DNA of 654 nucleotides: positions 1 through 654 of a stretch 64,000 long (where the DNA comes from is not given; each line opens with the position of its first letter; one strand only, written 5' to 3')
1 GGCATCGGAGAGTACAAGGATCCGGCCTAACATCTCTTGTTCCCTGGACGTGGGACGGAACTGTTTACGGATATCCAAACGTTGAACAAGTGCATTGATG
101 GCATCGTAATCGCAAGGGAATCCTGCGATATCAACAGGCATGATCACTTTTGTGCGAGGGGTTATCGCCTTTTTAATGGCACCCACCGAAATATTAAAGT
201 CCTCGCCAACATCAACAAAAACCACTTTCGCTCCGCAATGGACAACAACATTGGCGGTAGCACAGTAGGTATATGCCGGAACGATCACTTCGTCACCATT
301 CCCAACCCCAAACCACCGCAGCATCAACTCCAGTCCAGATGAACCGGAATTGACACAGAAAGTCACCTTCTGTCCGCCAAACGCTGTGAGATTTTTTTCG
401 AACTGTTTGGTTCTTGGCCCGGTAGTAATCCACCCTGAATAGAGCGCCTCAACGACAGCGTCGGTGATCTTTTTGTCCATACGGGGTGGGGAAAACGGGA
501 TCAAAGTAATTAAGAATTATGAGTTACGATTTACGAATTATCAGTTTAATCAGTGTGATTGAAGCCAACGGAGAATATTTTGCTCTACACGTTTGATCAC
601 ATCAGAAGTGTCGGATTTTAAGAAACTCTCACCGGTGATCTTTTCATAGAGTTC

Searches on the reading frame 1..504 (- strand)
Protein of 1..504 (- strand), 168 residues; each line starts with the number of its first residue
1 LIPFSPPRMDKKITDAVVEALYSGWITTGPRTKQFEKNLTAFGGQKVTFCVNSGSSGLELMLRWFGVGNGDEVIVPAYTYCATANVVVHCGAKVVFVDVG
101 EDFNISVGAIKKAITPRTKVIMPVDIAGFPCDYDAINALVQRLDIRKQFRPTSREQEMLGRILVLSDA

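Call 18: search_protein_families(library=pfam, proteins=[window:1-504:-])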
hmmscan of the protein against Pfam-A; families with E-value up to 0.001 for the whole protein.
window:1-504:- (168 aa): 3 families
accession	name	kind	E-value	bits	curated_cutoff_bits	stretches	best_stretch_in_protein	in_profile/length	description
PF01041.23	DegT_DnrJ_EryC1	-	6.9e-46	157.5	19.8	1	8-144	2-139/360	DegT/DnrJ/EryC1/StrS aminotransferase family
PF00155.27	Aminotran_1_2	-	8.1e-08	32.3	19.7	1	32-121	44-150/361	Aminotransferase class I and II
PF01053.26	Cys_Met_Meta_PP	-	1.6e-06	27.4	27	1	28-121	50-141/381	Cys/Met metabolism PLP-dependent enzyme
